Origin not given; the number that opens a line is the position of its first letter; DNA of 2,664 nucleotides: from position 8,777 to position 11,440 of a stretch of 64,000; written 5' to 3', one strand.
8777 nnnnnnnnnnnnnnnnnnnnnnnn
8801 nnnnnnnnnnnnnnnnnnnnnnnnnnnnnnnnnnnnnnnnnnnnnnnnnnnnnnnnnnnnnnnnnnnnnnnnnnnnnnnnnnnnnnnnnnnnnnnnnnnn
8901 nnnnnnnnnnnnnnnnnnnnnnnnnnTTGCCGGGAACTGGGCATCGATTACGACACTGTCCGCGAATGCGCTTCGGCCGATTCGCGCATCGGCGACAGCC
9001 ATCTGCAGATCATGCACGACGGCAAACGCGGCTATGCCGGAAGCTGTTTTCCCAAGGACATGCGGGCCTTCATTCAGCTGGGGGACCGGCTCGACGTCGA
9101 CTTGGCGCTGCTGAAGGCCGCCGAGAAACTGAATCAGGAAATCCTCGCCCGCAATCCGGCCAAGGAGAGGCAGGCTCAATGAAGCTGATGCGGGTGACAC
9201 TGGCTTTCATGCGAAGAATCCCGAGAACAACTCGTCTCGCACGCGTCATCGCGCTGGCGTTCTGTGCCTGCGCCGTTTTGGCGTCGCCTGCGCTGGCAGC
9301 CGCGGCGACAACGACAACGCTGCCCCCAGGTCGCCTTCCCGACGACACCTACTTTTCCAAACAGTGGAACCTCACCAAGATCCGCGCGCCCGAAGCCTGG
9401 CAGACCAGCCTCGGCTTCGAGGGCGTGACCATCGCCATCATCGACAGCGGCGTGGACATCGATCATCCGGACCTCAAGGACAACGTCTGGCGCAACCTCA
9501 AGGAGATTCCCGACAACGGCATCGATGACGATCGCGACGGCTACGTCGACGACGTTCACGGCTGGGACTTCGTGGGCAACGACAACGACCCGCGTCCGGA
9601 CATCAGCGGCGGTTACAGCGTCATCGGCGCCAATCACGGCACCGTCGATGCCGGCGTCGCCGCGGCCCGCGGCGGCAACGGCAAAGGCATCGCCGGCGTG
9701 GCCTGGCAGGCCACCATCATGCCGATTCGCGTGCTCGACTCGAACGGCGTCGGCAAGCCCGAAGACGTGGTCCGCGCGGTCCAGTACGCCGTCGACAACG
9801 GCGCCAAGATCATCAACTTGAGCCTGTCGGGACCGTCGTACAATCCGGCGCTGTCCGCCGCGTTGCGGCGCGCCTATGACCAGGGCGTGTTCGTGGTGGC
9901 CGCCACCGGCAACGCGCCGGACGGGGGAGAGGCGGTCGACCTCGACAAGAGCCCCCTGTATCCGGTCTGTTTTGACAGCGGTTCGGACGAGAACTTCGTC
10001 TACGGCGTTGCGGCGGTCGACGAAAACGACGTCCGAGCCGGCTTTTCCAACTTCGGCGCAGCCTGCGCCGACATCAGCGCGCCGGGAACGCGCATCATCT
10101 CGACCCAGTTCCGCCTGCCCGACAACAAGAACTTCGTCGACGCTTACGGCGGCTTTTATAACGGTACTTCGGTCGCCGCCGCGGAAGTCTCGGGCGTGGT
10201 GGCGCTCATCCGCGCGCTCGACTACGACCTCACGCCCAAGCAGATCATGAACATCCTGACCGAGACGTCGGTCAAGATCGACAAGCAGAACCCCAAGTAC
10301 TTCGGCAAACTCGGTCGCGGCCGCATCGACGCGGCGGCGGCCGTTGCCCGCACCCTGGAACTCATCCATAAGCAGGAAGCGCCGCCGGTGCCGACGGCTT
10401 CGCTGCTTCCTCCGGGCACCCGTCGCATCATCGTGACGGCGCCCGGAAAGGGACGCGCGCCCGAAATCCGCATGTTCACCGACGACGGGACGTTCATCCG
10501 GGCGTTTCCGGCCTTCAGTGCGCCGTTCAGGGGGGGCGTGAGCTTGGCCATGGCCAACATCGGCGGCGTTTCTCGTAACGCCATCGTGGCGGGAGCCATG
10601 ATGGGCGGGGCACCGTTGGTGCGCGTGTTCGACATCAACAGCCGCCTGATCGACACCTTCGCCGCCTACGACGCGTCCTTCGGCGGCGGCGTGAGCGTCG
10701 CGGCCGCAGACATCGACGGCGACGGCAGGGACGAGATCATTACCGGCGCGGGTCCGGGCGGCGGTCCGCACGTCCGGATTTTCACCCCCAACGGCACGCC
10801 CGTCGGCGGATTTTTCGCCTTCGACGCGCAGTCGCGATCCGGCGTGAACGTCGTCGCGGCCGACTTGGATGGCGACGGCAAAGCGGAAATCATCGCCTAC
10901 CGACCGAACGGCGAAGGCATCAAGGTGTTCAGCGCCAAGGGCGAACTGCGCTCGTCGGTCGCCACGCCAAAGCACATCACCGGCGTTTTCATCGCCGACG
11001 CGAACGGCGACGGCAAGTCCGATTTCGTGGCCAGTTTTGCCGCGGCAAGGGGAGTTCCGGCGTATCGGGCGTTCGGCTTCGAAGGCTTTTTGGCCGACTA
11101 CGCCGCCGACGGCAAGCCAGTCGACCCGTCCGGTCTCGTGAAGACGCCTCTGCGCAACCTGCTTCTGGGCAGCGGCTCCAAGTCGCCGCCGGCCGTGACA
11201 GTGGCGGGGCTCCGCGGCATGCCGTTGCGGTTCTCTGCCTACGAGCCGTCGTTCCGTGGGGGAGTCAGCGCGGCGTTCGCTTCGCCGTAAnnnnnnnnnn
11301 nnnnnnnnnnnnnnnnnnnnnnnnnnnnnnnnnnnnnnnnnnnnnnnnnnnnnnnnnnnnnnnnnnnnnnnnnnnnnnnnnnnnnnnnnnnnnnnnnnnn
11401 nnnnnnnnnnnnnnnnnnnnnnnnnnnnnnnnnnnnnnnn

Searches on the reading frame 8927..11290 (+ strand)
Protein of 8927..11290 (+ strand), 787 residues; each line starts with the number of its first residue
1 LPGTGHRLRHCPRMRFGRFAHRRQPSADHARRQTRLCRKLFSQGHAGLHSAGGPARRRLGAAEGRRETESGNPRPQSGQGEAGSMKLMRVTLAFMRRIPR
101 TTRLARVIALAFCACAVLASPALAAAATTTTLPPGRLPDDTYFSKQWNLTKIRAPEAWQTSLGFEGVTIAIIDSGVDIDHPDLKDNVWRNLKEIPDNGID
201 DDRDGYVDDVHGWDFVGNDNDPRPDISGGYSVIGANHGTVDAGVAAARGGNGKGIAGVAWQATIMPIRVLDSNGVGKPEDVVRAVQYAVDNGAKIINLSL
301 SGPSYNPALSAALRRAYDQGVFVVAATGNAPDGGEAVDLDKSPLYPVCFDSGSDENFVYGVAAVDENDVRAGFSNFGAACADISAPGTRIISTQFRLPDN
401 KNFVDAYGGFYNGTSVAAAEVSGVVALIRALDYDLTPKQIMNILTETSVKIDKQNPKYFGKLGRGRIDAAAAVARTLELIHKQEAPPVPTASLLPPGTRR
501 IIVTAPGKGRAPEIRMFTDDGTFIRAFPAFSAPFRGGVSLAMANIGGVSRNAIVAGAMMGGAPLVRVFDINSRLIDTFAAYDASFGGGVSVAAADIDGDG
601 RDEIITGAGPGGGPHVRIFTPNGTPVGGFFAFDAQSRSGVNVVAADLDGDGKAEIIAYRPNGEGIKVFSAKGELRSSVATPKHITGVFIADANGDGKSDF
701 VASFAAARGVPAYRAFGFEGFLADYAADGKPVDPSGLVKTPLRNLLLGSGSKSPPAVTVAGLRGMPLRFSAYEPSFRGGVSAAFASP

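Call 61: search_protein_families(library=pfam, proteins=[window:8927-11290:+], max_evalue=0.0001)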
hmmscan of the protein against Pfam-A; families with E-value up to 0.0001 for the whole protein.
window:8927-11290:+ (787 aa): 3 families
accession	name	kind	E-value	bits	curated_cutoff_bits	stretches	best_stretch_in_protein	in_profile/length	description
PF00082.27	Peptidase_S8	-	8.2e-44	150.5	21.8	1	166-451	3-276/288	Subtilase family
PF13517.12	FG-GAP_3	-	3.4e-12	47.2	26.9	1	595-656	1-60/61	FG-GAP-like repeat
PF01839.29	FG-GAP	-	5.8e-11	42.5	22.1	1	588-612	2-26/37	FG-GAP repeat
